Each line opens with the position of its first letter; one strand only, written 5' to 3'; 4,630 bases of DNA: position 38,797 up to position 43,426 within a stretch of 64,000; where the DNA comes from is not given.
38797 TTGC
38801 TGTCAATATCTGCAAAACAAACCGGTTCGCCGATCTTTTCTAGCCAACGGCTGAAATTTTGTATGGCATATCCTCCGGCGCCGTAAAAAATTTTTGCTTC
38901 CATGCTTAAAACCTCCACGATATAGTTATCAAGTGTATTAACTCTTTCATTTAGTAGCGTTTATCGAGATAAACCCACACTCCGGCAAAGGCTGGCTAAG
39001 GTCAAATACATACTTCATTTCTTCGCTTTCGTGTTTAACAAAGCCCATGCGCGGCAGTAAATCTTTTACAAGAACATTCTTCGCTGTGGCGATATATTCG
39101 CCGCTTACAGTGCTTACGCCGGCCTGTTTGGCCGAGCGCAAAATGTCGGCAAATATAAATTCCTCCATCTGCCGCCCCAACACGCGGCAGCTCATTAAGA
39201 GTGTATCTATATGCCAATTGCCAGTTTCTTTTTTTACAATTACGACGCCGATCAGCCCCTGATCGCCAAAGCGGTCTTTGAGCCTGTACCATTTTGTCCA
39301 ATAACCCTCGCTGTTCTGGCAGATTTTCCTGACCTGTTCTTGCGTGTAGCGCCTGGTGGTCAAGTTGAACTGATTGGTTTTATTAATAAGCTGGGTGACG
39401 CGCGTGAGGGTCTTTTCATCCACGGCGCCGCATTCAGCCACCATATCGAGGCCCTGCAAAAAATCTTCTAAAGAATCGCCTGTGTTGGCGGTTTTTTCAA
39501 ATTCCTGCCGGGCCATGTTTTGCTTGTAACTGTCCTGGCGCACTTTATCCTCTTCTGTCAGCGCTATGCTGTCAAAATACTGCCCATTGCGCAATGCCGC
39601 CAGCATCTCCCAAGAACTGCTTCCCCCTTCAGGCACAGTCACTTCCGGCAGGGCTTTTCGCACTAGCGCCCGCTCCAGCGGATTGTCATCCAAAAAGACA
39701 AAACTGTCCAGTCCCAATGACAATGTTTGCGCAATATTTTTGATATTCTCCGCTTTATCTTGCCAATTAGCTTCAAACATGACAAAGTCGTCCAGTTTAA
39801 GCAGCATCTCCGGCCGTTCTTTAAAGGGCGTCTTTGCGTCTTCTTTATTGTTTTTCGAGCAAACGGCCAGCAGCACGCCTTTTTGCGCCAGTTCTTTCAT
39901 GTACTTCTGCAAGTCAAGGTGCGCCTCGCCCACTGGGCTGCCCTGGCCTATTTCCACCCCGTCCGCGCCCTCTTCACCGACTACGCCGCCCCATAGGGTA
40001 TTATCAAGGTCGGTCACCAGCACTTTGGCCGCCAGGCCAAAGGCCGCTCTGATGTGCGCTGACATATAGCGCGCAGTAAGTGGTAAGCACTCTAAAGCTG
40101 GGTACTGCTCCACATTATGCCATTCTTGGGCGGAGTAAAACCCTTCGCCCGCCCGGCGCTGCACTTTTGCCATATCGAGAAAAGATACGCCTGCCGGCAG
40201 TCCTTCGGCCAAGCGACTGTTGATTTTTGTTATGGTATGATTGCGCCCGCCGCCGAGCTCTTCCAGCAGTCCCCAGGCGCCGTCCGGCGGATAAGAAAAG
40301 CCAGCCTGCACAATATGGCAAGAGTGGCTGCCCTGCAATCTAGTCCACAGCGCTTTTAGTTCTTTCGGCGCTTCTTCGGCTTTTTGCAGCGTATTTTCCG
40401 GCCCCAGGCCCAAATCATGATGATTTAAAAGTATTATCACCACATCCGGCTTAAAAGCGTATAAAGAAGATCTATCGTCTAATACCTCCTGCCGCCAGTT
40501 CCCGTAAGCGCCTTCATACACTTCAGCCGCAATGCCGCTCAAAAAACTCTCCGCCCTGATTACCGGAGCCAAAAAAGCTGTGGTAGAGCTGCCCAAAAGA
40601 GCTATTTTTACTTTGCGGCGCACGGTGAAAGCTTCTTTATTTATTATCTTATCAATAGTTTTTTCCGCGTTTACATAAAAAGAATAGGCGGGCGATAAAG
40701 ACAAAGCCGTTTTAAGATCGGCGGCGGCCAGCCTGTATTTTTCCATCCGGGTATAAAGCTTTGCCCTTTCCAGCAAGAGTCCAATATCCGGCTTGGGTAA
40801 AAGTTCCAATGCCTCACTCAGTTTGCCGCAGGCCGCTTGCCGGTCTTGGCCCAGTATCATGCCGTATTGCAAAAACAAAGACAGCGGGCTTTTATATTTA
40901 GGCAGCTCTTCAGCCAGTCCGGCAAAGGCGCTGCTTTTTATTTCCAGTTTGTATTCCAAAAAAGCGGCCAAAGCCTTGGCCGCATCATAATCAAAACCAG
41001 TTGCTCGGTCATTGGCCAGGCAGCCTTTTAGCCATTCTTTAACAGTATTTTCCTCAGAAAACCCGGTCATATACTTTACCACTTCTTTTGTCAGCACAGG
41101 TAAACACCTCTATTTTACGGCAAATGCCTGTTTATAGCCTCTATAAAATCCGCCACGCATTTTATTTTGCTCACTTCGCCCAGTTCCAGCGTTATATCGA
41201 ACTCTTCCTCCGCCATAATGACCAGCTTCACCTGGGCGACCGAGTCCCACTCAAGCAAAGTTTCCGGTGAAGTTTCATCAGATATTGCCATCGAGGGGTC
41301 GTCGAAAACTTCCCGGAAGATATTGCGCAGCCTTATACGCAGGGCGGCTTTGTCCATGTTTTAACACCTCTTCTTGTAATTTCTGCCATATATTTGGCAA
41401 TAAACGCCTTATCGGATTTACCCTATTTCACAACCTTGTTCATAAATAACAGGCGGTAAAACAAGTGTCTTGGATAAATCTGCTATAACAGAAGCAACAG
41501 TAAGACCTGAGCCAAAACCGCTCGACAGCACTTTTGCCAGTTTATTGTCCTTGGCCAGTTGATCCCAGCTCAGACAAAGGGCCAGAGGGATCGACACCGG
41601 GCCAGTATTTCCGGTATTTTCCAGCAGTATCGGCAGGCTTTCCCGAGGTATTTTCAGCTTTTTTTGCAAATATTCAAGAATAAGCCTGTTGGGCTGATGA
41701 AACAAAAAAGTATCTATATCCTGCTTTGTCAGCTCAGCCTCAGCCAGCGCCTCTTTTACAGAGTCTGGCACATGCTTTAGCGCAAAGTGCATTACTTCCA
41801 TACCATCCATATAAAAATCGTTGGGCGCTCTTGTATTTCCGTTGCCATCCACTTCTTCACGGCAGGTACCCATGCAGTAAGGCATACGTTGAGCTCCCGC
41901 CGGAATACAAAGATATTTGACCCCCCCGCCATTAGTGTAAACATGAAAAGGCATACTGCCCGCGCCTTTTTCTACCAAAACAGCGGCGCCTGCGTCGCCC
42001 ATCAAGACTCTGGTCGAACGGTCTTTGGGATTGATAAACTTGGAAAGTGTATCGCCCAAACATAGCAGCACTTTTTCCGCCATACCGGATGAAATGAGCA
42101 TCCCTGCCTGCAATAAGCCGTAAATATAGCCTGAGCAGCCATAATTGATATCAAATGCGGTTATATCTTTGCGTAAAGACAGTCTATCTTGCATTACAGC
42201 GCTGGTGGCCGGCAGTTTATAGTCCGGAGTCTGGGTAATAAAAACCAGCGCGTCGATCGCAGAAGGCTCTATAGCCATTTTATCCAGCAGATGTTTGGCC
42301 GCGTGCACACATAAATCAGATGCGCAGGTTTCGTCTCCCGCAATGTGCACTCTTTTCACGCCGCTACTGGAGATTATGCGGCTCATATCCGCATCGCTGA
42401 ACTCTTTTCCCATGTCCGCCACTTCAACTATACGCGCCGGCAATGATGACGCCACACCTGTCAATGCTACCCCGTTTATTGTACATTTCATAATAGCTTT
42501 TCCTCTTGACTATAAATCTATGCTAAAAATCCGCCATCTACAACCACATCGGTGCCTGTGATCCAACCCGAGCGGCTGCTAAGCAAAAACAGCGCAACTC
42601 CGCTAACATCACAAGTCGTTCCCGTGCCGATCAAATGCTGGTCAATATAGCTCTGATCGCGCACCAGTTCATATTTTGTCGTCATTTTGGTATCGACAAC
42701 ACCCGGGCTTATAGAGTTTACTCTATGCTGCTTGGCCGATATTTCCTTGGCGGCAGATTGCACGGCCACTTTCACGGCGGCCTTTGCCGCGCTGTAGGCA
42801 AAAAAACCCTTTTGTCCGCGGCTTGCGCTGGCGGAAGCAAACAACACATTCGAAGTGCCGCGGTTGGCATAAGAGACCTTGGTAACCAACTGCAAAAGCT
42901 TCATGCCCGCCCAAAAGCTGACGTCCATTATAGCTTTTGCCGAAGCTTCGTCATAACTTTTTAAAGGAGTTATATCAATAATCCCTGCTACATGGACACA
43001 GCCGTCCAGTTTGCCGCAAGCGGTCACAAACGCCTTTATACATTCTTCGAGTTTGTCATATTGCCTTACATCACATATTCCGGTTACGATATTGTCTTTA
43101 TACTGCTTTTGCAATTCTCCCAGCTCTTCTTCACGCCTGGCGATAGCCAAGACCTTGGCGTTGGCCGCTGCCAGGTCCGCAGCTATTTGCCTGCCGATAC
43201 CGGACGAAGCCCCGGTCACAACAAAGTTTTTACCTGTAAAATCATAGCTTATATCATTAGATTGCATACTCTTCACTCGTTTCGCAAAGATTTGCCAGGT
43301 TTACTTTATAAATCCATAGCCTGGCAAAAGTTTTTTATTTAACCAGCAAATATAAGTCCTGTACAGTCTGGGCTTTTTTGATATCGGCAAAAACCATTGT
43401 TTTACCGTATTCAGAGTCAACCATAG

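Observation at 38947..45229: Polyketide/tetronate-style acyl-ACP cassette (FkbH, 2 ACP, 2 KAS III, ketoreductase, GNAT) embedded in a glycan operon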

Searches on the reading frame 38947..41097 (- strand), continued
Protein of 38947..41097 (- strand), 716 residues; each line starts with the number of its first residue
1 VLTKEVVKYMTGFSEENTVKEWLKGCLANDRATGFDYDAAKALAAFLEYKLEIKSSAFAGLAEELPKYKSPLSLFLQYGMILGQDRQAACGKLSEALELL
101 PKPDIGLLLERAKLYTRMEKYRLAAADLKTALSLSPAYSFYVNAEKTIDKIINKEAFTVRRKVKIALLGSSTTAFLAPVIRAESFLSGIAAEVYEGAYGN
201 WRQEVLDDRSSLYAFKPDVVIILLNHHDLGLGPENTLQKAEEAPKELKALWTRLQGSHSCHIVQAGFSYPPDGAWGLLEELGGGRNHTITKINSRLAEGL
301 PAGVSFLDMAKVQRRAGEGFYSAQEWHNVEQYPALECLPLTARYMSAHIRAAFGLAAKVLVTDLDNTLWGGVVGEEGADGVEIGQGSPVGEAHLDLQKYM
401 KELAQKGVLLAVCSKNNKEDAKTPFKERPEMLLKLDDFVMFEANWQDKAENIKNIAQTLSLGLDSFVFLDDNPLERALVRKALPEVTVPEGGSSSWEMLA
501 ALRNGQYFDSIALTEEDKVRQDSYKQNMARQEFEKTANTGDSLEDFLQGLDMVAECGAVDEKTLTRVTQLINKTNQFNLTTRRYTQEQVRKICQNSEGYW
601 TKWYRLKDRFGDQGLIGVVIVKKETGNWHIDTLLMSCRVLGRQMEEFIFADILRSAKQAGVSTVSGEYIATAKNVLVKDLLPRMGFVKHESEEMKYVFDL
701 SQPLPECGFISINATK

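Call 78: predict_structure(alignment_id=A1)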
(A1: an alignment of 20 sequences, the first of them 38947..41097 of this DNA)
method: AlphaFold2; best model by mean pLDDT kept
length: 716 residues; sequences in the alignment: 20
mean_pLDDT: 85.6   pTM: 0.69
mean pLDDT of the five models: 85.6, 85.3, 84.2, 83.9, 82.6
residues with pLDDT >= 90: 302; 70-90: 351; 50-70: 57; < 50: 6
segments of 3 or more residues with pLDDT < 50: 511-514
pLDDT, mean of each block of 10 residues (from residue 1): 88 89 86 81 91 86 87 93 93 94 92 96 93 92 95 85 91 90 92 87 90 93 87 80 92 87 90 75 78 89 89 88 85 91 92 85 91 72 83 93 87 90 89 91 90 88 88 90 86 87 80 54 70 63 69 86 86 65 84 91 85 82 91 73 84 92 88 74 86 86 83 63
secondary structure, 60 per line:
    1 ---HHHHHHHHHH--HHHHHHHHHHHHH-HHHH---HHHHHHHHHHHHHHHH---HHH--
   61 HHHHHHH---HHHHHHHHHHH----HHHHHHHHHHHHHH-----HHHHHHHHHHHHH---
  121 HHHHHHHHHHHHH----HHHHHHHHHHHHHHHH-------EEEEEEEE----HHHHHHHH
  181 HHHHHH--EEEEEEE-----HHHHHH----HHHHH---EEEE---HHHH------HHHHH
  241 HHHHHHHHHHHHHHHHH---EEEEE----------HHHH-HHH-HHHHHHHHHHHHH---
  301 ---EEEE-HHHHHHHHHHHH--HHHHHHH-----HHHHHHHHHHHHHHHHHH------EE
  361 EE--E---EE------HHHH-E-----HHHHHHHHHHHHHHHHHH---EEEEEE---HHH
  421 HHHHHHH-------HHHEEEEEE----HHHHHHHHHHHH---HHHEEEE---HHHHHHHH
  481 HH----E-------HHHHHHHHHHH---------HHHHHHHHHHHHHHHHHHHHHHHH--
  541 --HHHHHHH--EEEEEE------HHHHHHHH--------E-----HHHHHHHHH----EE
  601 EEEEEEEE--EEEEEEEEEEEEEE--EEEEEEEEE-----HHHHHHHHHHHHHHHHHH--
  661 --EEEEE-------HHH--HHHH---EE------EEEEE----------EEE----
elements in order (helices of 4 or more, strands of 3 or more residues): H4-13 H16-28 H30-33 H37-52 H61-67 H71-81 H86-99 H105-117 H121-133 H138-153 E161-168 H173-186 E189-195 H201-206 H211-215 E219-222 H226-229 H236-257 E261-265 H276-279 H285-297 E304-307 H309-320 H323-329 H335-352 E359-362 H377-380 H388-405 E409-414 H418-427 E438-443 H448-459 E466-469 H473-482 H495-505 H515-538 H543-549 E552-557 H564-571 H586-594 E599-608 E611-624 E627-635 H641-658 E663-667 H680-683 E695-699 E710-712

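Call 81: fold_search(model_id=the predicted structure, library=pdb)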
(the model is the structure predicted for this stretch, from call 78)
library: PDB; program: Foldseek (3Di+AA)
matches with E <= 10: 1618; with E <= 0.001: 31
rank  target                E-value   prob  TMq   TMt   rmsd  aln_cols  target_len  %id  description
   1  3slr                  1.2e-26  1.00  0.46  0.84   2.7       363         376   33  Crystal structure of N-terminal part of the protein BF1531 from Bacteroides fragilis containing phosphatase domain compl (released 2011-07-20)
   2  3eo4_D                7.7e-05  1.00  0.17  0.64   4.2       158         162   15  The crystal structure of a domain from Methanocaldococcus jannaschii DSM 2661 (released 2008-10-14)
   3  3eo4_A                1.1e-04  1.00  0.18  0.68   4.3       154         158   14  The crystal structure of a domain from Methanocaldococcus jannaschii DSM 2661 (released 2008-10-14)
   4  8dtf_A                1.2e-04  0.89  0.13  0.12  20.4       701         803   10  Cryo-EM structure of the full length Arabidopsis SPY with complete TPRs (released 2023-03-08)
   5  3eo4_C                1.4e-04  1.00  0.17  0.68   4.3       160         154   15  The crystal structure of a domain from Methanocaldococcus jannaschii DSM 2661 (released 2008-10-14)
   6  4ua3_A                1.5e-04  1.00  0.17  0.54   6.7       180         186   14  Crystal structure of selenomethionine labeled SpNatD (released 2015-01-28)
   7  3eo4_B                1.9e-04  1.00  0.17  0.66   4.4       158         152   15  The crystal structure of a domain from Methanocaldococcus jannaschii DSM 2661 (released 2008-10-14)
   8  5isv_B                2.6e-04  1.00  0.16  0.65   5.7       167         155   11  Crystal structure of the ribosomal-protein-S18-alanine N-acetyltransferase from Escherichia coli (released 2016-04-13)
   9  1u7o                  2.9e-04  1.00  0.17  0.67   5.3       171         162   19  Magnesium Dependent Phosphatase 1 (MDP-1) (released 2004-10-26)
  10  8dti_A                3.0e-04  0.94  0.14  0.15  20.7       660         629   11  Cryo-EM structure of Arabidopsis SPY in complex with GDP-fucose (released 2023-03-08)
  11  6erd_D                3.2e-04  1.00  0.17  0.64   4.9       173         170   14  Crystal structure of a putative acetyltransferase from Bacillus cereus species. (released 2018-09-26)
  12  2r7h_B                4.4e-04  1.00  0.16  0.63   4.5       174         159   11  CRYSTAL STRUCTURE OF A putative acetyltransferase of the GNAT family (DDE_3044) FROM DESULFOVIBRIO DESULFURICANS SUBSP (released 2007-09-25)
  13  2cnm_A                4.6e-04  1.00  0.16  0.67   5.7       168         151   13  RimI - Ribosomal S18 N-alpha-protein acetyltransferase in complex with a bisubstrate inhibitor (Cterm-Arg-Arg-Phe-Tyr- (released 2007-05-22)
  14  2r7h_A                5.1e-04  1.00  0.17  0.69   3.9       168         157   12  CRYSTAL STRUCTURE OF A putative acetyltransferase of the GNAT family (DDE_3044) FROM DESULFOVIBRIO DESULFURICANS SUBSP (released 2007-09-25)
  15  4lua                  5.1e-04  1.00  0.16  0.65   6.0       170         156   12  Crystal structure of N-acetyltransferase from Staphylococcus aureus Mu50 (released 2014-06-18)
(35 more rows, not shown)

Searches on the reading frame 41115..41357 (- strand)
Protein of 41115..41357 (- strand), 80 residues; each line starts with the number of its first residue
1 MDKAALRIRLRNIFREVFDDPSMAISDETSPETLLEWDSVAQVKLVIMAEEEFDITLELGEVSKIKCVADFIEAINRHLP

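Call 5: search_protein_families(library=pfam, proteins=[window:41115-41357:-])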
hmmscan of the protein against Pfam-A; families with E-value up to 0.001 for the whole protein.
window:41115-41357:- (80 aa): 1 family
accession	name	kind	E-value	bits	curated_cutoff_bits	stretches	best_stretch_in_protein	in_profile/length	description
PF00550.31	PP-binding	-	0.00015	22.4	20.8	1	9-75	2-67/67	Phosphopantetheine attachment site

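Call 6: search_protein_families(library=ncbifam, proteins=[window:41115-41357:-])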
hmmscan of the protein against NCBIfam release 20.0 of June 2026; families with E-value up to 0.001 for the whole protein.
window:41115-41357:- (80 aa): 8 families
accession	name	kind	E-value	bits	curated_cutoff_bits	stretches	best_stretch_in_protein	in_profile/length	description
NF002148.0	PRK00982.1-2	subfamily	2.7e-07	30.3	71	1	9-78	8-77/79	acyl carrier protein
NF009104.0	PRK12449.1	equivalog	2.9e-07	30.3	70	1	4-79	4-79/80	acyl carrier protein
NF002150.0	PRK00982.1-4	subfamily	4.8e-07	29.9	66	1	1-78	1-78/80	acyl carrier protein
TIGR00517.1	acyl_carrier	equivalog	1.5e-05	24.8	70.45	1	21-77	19-75/77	acyl carrier protein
NF002149.0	PRK00982.1-3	equivalog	4.6e-05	23.3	106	1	9-78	7-76/78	acyl carrier protein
NF002147.0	PRK00982.1-1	equivalog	7.6e-05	22.5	84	1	16-77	18-79/83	acyl carrier protein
NF002151.0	PRK00982.1-5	equivalog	0.0003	20.8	92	1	13-77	11-75/78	acyl carrier protein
NF052616.1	ACP_for_OlsHI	equivalog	0.00085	19.6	130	1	20-62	21-62/83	ornithine lipid biosynthesis acyl carrier protein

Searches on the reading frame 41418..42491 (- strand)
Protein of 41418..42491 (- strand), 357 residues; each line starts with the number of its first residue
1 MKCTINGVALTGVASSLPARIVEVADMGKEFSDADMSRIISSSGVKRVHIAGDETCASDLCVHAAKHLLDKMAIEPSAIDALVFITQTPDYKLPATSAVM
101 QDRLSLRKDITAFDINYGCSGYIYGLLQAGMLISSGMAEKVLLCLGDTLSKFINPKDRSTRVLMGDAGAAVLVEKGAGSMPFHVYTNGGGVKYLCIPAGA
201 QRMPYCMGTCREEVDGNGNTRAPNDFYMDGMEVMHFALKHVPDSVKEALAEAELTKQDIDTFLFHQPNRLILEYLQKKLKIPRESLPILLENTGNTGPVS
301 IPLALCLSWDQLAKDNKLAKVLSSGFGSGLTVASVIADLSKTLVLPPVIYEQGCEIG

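Call 5: search_protein_families(library=pfam, proteins=[window:41418-42491:-])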
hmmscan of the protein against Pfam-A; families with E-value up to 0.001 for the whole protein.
window:41418-42491:- (357 aa): 2 families
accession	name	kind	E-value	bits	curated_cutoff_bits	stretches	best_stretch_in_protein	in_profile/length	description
PF08545.16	ACP_syn_III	-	8.9e-22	77.2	24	1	113-188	1-80/80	3-Oxoacyl-[acyl-carrier-protein (ACP)] synthase III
PF08541.16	ACP_syn_III_C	-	3.1e-20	72.6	26.6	1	249-337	1-88/90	3-Oxoacyl-[acyl-carrier-protein (ACP)] synthase III C terminal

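Call 6: search_protein_families(library=ncbifam, proteins=[window:41418-42491:-])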
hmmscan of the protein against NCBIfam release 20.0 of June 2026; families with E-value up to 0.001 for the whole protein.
window:41418-42491:- (357 aa): 16 families
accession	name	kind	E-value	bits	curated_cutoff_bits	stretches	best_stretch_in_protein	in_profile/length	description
NF006829.0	PRK09352.1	subfamily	2.7e-69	233.6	249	1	7-337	4-319/322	beta-ketoacyl-ACP synthase 3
NF009519.0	PRK12880.1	equivalog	1.1e-59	202.5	436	1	1-339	1-338/353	beta-ketoacyl-ACP synthase III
TIGR00747.1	fabH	subfamily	1.3e-59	201.9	292.1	1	9-336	4-319/322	beta-ketoacyl-ACP synthase III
NF004623.0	PRK05963.1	equivalog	1.2e-40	139.8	437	1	5-336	3-325/328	beta-ketoacyl-ACP synthase III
NF005541.0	PRK07204.1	equivalog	2.4e-38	132.4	402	1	8-336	5-326/329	beta-ketoacyl-ACP synthase III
NF006720.0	PRK09258.1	equivalog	1.4e-25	90.3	285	2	38-149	42-153/338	3-oxoacyl-ACP synthase III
NF005703.0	PRK07515.1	equivalog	4.7e-25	88.2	304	1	56-336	95-369/373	beta-ketoacyl-ACP synthase III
NF005308.0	PRK06840.1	equivalog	6.5e-24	84.6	315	1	8-327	5-325/339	3-oxoacyl-ACP synthase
NF003274.0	PRK04262.1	equivalog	1.1e-21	77.3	244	2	11-173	6-164/347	hydroxymethylglutaryl-CoA synthase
TIGR00748.1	HMG_CoA_syn_Arc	equivalog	1.4e-13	50.8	353.35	2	12-149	6-142/345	hydroxymethylglutaryl-CoA synthase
NF005293.2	PRK06816.1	subfamily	5e-07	29.1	450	0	241-317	274-357/378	StlD/DarB family beta-ketosynthase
TIGR01930.1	AcCoA-C-Actrans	subfamily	8.2e-06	25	240.55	1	54-159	18-123/385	acetyl-CoA C-acyltransferase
NF004853.0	PRK06205.1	subfamily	1.1e-05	24.7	551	1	56-149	25-118/404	acetyl-CoA C-acetyltransferase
NF053539.1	resorcinol_DarB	exception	1.6e-05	24.2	550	0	239-318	271-351/377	dialkylresorcinol biosynthesis protein DarB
NF004811.0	PRK06158.1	subfamily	2.2e-05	23.6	421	1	52-148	23-114/384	acetyl-CoA acetyltransferase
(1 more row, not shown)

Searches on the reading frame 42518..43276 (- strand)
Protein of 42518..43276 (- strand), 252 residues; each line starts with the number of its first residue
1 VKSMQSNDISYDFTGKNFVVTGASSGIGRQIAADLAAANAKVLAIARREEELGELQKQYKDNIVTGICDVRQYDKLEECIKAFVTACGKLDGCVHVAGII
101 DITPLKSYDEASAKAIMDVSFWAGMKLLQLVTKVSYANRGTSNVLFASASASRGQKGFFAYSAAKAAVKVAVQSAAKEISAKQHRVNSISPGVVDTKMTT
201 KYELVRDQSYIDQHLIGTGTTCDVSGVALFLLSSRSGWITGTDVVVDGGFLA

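Call 5: search_protein_families(library=pfam, proteins=[window:42518-43276:-])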
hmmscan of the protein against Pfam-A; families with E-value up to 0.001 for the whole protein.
window:42518-43276:- (252 aa): 7 families
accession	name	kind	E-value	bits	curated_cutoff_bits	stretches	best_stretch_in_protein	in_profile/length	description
PF13561.12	adh_short_C2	-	4.9e-45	154.4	27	1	22-250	1-235/236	Enoyl-(Acyl carrier protein) reductase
PF00106.31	adh_short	-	1.4e-35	123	26.6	1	17-202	2-190/195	short chain dehydrogenase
PF08659.16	KR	-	5.3e-16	59.5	22.6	1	18-173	3-161/180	KR domain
PF23441.1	SDR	-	5e-08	33.1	27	1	18-250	10-255/258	SDR-like rossmann domain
PF13460.12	NAD_binding_10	-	5.4e-07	30.1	27.2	1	22-212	1-164/184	NAD(P)H-binding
PF01370.27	Epimerase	-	0.0002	21.3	20.9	1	19-178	2-159/240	NAD dependent epimerase/dehydratase family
PF02719.21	Polysacc_synt_2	-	0.00048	19.8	20.2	0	19-83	2-76/293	Polysaccharide biosynthesis protein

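Call 6: search_protein_families(library=ncbifam, proteins=[window:42518-43276:-])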
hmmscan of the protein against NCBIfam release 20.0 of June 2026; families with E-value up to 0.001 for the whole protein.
window:42518-43276:- (252 aa): 232 families (the best 25 are shown)
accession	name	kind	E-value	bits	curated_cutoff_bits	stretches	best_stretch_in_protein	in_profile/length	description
NF005559.1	PRK07231.1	subfamily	2.8e-43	148.2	215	1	13-251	2-248/249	glucose 1-dehydrogenase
TIGR01830.1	3oxo_ACP_reduc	equivalog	4.8e-36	124.7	297.75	1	19-250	2-238/239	3-oxoacyl-[acyl-carrier-protein] reductase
NF009466.0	PRK12826.1-2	subfamily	1.3e-35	123.1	222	1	17-249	5-243/248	3-oxoacyl-ACP reductase FabG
NF005893.0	PRK07856.1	equivalog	4.4e-35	121.2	255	1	9-249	3-240/255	SDR family oxidoreductase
NF004198.0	PRK05653.1-3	equivalog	7.7e-34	117.2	296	1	14-250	6-246/248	3-oxoacyl-ACP reductase FabG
NF004528.0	PRK05875.1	equivalog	3.3e-33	115.3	334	1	8-249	3-253/280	SDR family oxidoreductase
NF047420.2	EF_P_mod_YmfI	equivalog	8.8e-33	114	238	1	18-250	2-235/236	elongation factor P 5-aminopentanone reductase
NF052558.1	MBtsdlDhBudC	equivalog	1.5e-32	113.1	270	1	13-252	1-243/250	meso-2,3-butanediol dehydrogenase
NF005309.0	PRK06841.1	subfamily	2e-32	112.7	286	1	1-250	1-252/255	GolD/DthD family dehydrogenase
NF006074.0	PRK08220.1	equivalog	2.2e-32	112.6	312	1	10-249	3-246/251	2,3-dihydro-2,3-dihydroxybenzoate dehydrogenase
NF004197.0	PRK05653.1-1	equivalog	6.9e-32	111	332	1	13-250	5-246/249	3-oxoacyl-ACP reductase FabG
NF004774.0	PRK06114.1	equivalog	1.3e-31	110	360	1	8-251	9-260/262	SDR family oxidoreductase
NF006070.0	PRK08213.1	subfamily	1.5e-31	109.9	279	1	10-250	7-256/259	gluconate 5-dehydrogenase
NF006121.0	PRK08265.1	subfamily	1.7e-31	109.7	294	1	12-250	4-245/263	short chain dehydrogenase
TIGR04316.1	dhbA_paeA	equivalog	2.9e-31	109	300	1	19-249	2-246/250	2,3-dihydro-2,3-dihydroxybenzoate dehydrogenase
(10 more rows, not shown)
